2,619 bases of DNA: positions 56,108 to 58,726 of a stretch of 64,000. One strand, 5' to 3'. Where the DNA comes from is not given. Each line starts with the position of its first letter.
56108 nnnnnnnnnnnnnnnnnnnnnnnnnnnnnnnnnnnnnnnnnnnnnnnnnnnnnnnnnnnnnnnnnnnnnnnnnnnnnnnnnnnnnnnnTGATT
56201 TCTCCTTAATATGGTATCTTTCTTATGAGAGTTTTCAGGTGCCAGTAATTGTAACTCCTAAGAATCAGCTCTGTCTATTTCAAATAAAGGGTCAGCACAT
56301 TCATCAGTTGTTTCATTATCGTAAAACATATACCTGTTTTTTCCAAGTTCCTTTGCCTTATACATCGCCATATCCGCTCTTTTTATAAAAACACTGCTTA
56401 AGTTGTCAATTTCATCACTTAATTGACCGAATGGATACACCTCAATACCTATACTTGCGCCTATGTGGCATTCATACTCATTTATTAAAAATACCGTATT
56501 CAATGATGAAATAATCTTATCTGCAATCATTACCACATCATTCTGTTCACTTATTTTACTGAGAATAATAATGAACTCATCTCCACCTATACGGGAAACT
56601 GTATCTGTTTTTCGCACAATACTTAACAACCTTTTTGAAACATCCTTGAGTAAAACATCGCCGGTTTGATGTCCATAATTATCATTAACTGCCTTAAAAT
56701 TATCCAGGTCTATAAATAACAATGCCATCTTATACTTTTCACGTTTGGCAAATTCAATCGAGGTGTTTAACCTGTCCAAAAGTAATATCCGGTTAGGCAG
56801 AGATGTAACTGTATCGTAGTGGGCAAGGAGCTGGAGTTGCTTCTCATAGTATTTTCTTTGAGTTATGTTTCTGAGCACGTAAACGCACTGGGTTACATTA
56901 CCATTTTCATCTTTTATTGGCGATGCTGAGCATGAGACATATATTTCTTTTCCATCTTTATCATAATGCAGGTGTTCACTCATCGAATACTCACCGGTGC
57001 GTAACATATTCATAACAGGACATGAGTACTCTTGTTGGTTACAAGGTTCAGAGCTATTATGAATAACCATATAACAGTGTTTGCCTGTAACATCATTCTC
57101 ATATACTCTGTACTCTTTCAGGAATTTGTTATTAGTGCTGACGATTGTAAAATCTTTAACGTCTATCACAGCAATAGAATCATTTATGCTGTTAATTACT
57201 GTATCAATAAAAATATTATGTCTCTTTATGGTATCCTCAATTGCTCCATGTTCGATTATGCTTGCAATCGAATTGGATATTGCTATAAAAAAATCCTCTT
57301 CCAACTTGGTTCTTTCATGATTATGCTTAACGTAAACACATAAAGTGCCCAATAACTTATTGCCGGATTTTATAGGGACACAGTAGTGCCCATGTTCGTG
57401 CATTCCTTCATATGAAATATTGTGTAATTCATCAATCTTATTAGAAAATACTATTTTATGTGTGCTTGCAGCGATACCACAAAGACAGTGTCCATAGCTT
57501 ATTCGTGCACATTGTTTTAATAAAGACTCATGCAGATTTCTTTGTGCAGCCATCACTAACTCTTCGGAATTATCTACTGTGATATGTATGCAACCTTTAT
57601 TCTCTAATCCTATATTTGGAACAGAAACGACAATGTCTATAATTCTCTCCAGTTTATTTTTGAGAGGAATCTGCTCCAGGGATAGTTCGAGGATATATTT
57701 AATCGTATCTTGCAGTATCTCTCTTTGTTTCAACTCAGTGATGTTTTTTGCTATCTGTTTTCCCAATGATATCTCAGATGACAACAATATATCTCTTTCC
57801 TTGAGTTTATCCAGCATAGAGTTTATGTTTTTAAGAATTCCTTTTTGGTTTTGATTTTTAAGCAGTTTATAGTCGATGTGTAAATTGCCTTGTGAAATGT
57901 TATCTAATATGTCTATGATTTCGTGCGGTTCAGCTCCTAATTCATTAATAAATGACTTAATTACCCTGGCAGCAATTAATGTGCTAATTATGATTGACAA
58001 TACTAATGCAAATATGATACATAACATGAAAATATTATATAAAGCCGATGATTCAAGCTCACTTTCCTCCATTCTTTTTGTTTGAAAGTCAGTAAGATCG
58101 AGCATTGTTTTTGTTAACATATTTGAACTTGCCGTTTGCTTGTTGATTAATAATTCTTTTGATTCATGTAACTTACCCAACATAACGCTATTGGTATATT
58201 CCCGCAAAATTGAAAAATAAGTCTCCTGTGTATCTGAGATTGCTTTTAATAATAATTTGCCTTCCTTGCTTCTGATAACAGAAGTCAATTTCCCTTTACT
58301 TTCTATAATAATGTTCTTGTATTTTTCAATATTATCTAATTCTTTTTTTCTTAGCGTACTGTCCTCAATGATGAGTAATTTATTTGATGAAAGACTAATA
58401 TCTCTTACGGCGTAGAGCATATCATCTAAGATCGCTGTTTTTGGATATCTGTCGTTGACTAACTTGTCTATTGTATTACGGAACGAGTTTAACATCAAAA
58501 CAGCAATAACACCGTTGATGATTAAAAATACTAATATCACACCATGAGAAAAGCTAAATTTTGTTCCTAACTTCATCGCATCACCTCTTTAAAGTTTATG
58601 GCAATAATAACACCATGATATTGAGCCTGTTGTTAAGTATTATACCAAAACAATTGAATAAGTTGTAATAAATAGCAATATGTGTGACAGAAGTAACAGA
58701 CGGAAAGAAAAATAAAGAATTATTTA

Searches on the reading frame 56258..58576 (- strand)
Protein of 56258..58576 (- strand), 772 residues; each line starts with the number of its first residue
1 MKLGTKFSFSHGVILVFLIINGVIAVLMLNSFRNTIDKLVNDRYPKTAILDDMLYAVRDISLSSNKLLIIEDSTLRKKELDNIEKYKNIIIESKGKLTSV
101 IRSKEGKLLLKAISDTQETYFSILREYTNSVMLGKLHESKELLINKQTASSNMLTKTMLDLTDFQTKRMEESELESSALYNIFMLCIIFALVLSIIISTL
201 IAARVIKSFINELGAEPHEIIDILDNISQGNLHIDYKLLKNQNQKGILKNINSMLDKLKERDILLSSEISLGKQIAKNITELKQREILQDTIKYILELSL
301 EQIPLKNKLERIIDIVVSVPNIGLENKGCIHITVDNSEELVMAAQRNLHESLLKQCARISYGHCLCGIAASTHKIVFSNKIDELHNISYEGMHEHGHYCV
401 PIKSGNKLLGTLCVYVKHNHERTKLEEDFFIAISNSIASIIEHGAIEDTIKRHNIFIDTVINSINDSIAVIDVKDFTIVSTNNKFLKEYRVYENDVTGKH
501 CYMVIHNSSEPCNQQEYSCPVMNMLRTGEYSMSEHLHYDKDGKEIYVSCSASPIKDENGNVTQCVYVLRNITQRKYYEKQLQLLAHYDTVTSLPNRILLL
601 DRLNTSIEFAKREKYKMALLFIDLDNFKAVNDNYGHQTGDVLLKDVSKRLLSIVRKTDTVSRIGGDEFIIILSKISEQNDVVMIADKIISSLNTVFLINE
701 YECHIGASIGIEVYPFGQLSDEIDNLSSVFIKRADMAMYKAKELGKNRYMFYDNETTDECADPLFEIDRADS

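Call 43: search_protein_families(library=pfam, max_evalue=0.00001, proteins=[window:56258-58576:-])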
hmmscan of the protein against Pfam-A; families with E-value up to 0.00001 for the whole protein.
window:56258-58576:- (772 aa): 5 families
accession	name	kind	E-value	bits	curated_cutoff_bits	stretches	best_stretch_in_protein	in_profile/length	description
PF00990.26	GGDEF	-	1.7e-44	151.9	23.8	1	585-748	1-161/161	Diguanylate cyclase, GGDEF domain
PF13426.13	PAS_9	-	2e-15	57.4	27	1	466-573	2-103/103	PAS domain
PF12729.13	4HB_MCP_1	-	1.3e-12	48.1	27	1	1-180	2-181/181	Four helix bundle sensory module for signal transduction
PF08448.16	PAS_4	-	2e-09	38.1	23.1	1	462-575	2-109/110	PAS fold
PF13185.12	GAF_2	-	1.9e-07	31.8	28.6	1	311-442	10-136/136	GAF domain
